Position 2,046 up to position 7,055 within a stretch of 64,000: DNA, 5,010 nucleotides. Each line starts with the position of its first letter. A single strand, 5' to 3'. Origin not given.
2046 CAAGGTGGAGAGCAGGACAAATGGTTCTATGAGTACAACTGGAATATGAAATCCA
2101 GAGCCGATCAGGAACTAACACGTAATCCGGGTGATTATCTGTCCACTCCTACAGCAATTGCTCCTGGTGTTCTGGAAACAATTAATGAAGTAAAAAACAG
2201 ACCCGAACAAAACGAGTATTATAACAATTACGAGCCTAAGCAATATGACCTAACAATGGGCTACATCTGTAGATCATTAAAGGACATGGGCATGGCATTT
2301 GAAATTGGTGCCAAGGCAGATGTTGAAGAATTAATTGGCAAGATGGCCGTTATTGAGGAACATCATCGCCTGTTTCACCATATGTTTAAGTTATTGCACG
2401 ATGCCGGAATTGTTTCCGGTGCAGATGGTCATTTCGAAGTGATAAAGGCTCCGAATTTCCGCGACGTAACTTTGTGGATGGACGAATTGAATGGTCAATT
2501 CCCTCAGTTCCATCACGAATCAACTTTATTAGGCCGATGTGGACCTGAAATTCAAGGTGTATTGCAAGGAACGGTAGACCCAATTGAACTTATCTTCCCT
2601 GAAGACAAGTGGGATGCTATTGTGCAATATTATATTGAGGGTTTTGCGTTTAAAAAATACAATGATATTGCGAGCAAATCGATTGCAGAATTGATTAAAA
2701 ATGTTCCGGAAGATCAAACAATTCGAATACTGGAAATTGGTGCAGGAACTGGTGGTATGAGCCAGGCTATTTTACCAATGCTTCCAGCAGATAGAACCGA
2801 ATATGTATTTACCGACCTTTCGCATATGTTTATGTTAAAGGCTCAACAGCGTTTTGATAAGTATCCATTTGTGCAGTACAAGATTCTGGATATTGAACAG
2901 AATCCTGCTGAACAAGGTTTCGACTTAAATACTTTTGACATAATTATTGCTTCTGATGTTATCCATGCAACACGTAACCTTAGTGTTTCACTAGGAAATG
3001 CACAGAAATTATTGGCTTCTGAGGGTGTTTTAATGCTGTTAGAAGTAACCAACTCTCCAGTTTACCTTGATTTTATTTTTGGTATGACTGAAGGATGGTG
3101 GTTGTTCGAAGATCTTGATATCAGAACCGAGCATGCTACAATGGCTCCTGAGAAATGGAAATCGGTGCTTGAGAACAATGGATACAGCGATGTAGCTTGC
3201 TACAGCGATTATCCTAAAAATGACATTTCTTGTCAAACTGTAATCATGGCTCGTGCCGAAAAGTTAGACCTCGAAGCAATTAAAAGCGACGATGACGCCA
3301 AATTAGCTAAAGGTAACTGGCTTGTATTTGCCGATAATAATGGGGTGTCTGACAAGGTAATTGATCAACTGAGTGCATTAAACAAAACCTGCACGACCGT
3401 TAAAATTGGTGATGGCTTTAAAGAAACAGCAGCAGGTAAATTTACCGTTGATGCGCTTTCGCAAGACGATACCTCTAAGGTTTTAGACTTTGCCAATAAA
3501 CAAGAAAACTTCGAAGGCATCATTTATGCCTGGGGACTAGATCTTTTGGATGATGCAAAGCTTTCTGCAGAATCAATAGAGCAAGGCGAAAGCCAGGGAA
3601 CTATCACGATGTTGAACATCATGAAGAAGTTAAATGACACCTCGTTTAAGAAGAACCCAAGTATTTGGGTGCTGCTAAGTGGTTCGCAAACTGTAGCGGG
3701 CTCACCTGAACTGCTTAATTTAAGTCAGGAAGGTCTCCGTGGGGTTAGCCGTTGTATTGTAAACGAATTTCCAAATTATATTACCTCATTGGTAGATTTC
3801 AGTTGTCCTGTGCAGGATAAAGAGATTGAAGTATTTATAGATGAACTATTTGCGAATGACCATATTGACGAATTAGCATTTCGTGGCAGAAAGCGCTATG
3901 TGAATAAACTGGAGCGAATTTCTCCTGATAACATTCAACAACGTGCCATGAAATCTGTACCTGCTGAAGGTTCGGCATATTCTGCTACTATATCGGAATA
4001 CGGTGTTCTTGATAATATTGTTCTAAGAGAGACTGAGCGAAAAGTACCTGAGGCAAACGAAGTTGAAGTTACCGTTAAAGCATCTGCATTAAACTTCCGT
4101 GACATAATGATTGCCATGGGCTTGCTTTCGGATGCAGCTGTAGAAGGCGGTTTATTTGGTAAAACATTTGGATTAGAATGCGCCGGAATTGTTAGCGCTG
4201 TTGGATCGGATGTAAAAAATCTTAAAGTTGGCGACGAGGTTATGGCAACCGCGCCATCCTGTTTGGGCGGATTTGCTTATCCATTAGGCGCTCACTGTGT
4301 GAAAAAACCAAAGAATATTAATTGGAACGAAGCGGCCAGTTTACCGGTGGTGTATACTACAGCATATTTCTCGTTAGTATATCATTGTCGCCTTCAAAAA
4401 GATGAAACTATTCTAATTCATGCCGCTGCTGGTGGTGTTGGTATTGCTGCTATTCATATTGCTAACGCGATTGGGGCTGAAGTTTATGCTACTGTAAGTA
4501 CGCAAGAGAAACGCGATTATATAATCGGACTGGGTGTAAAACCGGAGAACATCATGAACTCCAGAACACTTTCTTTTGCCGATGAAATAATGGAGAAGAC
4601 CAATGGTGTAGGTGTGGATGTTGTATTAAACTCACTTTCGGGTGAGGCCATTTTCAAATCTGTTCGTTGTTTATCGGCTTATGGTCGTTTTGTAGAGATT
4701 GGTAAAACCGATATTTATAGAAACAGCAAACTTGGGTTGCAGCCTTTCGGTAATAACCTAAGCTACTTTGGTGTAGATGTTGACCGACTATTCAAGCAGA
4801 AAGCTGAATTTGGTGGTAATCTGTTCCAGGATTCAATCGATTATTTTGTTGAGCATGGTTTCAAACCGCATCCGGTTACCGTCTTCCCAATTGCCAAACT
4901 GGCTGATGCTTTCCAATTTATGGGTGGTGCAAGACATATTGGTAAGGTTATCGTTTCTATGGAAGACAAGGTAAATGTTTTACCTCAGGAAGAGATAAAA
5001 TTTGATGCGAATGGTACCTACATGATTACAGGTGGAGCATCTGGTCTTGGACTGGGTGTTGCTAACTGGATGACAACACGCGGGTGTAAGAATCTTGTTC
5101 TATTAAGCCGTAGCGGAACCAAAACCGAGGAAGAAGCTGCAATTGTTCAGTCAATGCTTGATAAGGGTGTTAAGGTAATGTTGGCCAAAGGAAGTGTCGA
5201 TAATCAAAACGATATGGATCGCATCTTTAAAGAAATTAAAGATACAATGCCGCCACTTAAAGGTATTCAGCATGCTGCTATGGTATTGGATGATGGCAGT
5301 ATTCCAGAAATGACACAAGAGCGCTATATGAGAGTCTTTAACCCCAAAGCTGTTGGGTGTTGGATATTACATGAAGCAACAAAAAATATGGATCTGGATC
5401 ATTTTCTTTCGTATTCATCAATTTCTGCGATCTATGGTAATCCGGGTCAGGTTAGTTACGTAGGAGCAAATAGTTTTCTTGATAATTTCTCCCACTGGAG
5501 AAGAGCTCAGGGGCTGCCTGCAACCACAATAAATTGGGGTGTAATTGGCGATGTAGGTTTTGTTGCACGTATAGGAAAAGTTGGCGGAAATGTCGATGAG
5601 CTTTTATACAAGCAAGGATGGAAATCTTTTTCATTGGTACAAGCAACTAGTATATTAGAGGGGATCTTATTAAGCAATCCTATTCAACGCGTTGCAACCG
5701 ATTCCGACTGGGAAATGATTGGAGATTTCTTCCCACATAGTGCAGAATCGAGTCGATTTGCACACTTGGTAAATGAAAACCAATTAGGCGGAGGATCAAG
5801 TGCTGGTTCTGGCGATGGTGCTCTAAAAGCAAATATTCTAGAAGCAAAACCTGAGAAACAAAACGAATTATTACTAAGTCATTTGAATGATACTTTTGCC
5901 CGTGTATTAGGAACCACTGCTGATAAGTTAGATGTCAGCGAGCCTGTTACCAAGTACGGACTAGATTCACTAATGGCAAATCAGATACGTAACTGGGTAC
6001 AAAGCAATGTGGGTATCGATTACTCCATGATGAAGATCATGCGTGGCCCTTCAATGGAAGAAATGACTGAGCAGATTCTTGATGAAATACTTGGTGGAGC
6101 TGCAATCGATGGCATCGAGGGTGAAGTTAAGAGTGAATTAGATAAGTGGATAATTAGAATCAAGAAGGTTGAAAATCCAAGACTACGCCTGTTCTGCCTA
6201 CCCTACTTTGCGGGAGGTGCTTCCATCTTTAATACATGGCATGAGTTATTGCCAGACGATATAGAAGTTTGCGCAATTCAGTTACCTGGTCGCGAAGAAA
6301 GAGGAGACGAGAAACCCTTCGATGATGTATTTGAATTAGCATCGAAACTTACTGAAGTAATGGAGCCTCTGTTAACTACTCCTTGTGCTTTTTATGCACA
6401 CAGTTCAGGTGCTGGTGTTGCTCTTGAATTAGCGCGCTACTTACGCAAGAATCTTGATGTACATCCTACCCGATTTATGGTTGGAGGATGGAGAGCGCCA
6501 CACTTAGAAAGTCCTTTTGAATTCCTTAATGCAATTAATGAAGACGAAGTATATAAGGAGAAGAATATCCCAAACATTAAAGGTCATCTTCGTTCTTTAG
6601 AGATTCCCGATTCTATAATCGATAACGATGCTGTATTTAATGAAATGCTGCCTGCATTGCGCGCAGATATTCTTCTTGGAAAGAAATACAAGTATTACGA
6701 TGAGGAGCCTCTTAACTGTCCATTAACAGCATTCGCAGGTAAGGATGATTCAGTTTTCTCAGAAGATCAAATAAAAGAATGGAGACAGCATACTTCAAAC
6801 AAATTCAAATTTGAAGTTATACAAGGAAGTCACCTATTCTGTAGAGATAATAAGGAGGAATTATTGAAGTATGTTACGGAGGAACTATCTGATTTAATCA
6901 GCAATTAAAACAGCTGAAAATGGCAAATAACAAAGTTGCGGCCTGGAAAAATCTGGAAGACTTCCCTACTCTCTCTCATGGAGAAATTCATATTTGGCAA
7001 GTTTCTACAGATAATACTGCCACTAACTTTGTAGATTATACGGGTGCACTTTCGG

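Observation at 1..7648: Animal-FAS-like, fully reducing type I PKS with C-methyltransferase and TE plus a dedicated Sfp-type PPTase, with an apparent compositional shift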

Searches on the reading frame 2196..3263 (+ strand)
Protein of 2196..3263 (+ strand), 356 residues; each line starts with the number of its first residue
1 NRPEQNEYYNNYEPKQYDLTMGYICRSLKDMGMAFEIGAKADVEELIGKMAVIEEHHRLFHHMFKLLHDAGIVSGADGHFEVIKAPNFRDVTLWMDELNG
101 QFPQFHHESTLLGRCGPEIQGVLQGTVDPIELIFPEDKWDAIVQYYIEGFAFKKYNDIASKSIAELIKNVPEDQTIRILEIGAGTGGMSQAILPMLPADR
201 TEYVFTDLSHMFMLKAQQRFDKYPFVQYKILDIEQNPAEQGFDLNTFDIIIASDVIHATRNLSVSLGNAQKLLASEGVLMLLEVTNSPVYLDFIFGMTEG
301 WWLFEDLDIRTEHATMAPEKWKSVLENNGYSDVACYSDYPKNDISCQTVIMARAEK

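Call 31: search_solved_structures(query=window:2196-3263:+, max_evalue=0.00001, show_alignments=4)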
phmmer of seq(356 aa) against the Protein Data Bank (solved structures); distinct sequences matched with E-value up to 0.00001: 7.
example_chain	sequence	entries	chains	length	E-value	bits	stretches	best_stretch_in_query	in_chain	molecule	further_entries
5thy_A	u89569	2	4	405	1.8e-70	241.3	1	18-354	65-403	CurJ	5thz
5mpt_A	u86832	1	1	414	8.1e-47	163.5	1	6-354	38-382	Citrinin polyketide synthase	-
6cca_A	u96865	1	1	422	5.7e-41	144.3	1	28-354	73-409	DisA protein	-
6d6y_A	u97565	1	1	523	8.2e-40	140.4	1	21-333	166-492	AprA Methyltransferase 2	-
6kjg_A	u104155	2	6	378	2.3e-35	125.8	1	90-340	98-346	Dual-functional monooxygenase/methyltransferase psoF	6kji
7dmb_A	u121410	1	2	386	2.6e-31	112.5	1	164-332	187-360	Putative methyltransferase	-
7cpx_A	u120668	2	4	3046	5.9e-28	101.4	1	103-334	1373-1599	Lovastatin nonaketide synthase, polyketide synthase component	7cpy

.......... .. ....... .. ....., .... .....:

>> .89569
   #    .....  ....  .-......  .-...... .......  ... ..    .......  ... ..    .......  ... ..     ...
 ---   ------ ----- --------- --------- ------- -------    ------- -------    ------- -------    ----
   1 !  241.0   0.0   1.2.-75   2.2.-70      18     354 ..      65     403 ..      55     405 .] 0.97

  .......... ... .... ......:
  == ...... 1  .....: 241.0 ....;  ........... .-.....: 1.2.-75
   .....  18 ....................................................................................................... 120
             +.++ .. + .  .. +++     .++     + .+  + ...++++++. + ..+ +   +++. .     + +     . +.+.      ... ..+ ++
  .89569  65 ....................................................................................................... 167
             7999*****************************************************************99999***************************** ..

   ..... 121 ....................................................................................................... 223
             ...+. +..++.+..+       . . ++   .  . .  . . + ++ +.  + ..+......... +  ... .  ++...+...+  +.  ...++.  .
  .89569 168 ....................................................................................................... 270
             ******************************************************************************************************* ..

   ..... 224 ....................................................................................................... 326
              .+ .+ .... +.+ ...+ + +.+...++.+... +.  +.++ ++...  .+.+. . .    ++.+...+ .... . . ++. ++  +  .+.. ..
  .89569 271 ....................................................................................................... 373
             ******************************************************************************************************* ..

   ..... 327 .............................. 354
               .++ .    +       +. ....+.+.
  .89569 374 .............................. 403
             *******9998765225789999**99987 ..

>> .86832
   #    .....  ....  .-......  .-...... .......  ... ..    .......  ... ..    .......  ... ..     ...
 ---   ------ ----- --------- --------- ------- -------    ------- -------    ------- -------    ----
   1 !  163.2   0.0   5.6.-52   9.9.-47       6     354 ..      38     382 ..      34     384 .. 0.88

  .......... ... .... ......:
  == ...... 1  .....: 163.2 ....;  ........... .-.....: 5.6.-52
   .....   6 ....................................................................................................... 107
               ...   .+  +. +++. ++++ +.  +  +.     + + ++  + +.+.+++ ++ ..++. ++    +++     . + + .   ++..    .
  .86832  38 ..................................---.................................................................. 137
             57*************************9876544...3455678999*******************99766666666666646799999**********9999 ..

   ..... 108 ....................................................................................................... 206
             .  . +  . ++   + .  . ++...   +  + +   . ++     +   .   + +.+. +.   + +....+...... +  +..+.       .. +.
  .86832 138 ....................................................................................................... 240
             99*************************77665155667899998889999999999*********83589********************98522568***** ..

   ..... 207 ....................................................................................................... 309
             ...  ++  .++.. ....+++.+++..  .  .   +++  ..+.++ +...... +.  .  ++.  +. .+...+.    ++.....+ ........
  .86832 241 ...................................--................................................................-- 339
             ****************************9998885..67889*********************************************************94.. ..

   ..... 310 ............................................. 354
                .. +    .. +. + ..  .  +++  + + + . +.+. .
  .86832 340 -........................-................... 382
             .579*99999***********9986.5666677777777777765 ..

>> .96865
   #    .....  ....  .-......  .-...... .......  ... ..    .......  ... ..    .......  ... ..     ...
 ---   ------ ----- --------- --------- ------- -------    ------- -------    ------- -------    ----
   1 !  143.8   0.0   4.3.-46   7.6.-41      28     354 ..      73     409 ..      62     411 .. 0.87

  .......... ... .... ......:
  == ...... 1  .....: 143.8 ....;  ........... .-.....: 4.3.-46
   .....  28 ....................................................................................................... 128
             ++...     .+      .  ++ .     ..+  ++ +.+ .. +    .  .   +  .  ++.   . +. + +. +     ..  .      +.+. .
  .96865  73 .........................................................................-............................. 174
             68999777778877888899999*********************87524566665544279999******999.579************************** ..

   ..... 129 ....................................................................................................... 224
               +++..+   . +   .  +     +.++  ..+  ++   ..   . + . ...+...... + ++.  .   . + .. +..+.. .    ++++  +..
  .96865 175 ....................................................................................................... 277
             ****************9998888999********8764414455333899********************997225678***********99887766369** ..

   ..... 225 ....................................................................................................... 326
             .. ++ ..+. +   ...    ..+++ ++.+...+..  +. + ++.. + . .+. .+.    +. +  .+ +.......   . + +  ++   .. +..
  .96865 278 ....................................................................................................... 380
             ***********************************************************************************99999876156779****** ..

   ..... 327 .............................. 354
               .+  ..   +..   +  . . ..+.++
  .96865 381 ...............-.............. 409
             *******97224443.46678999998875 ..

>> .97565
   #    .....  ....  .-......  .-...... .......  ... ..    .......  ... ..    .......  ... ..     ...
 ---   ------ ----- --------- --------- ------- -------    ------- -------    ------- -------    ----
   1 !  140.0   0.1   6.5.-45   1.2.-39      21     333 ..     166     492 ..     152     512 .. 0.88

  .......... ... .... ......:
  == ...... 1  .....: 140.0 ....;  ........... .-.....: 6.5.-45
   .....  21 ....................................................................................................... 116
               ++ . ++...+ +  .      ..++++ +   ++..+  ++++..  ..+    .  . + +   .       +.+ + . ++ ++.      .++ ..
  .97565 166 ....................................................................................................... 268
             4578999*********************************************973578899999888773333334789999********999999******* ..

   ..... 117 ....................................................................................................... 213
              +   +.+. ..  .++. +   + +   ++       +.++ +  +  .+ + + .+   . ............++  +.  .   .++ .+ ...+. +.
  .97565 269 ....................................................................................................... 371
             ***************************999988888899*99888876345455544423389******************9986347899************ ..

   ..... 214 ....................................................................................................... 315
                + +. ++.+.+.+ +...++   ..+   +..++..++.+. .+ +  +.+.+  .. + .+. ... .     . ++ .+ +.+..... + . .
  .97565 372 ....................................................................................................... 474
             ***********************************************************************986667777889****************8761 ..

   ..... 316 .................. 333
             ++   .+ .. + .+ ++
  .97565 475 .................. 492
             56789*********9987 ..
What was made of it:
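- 2205..3194 (+): C-methyltransferase with its N-terminal helical lid: SAM motif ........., His in DVIHAT, Glu in TEGWW. Best solved relative is the CurJ C-MT at 241 bits, with all three motifs aligned (call 31).
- On PKS C-methyltransferase (CurJ / PksCT type): Alignment to CurJ (5thy) and PksCT (5mpt) shows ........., DVIHAT and TEGWW aligned (call 31).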

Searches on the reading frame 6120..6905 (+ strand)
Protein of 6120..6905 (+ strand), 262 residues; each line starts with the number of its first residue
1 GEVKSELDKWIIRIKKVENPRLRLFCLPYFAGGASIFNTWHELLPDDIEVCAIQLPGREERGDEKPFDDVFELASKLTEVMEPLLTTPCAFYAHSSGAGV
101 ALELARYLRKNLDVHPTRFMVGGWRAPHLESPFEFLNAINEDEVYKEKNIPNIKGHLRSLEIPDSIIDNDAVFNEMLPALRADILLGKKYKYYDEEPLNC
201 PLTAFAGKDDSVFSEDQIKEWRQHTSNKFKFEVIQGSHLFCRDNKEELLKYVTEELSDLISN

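Call 42: search_solved_structures(query=window:6120-6905:+, max_evalue=0.001, show_alignments=1)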
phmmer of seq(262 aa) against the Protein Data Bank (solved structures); distinct sequences matched with E-value up to 0.001: 14.
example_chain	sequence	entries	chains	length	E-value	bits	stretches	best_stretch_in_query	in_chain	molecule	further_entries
3qmw_A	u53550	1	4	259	2.6e-33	119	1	21-252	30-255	Thioesterase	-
3qmv_A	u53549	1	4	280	3.3e-33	118.6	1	21-252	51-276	Thioesterase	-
3fla_A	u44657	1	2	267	2.5e-32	115.7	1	5-257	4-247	RifR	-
3flb_A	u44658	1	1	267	6.6e-32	114.4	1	5-257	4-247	RifR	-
9pc6_A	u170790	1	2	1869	1.1e-30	110.3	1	4-257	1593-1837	6-deoxyerythronolide-B synthase,RifR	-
6vap_A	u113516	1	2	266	4.6e-30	108.3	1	6-256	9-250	Thioesterase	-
4xjv_A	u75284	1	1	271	1.1e-19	74.3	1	20-250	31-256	S-acyl fatty acid synthase thioesterase, medium chain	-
6fvj_A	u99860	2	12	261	1.9e-19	73.5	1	23-253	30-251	Thioesterase | Probable thioesterase TesA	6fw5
7e3z_A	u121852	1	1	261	2.6e-19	73.1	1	23-244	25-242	thioesterase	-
6ba8_A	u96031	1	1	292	9.8e-16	61.3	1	24-241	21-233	Iron aquisition yersiniabactin synthesis enzyme, YbtT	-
6ba9_A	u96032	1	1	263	1.9e-15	60.4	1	24-241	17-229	Iron aquisition yersiniabactin synthesis enzyme, YbtT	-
5ugz_A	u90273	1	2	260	2.2e-15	60.2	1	21-258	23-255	Putative thioesterase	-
2k2q_B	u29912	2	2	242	1.5e-13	54.2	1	21-251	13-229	Surfactin synthetase thioesterase subunit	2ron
6n8e_A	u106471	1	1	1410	5.9e-06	29.3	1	8-108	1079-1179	holo-ObiF1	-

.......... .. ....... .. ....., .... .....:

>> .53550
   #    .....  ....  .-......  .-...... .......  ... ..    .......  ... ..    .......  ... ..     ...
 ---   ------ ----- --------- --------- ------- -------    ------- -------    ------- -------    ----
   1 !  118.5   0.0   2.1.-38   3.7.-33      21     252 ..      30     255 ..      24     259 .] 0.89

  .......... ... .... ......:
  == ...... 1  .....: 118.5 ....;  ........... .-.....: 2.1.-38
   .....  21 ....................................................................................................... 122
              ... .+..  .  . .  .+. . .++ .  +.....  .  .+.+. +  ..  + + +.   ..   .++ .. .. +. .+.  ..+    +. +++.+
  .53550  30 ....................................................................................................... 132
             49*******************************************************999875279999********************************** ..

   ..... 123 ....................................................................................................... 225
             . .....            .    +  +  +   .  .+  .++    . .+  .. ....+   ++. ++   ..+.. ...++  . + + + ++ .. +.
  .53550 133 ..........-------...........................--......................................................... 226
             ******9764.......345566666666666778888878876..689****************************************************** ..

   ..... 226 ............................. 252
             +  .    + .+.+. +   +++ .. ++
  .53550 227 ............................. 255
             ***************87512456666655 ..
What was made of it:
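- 6186..6875 (+): C-terminal thioesterase of the type II TE lineage (AHSSG, GSHLF). Best solved relatives are RedJ and RifR, then mammalian TE II and M. tuberculosis TesA (call 42).
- On Type II thioesterase lineage (RedJ, RifR, TE II): RedJ scores 119 bits and RifR 116 bits (call 42).
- Closest known: Animal fatty acid synthase. Different: The TE here belongs to the type II lineage of RedJ, RifR and mammalian TE II (call 42).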
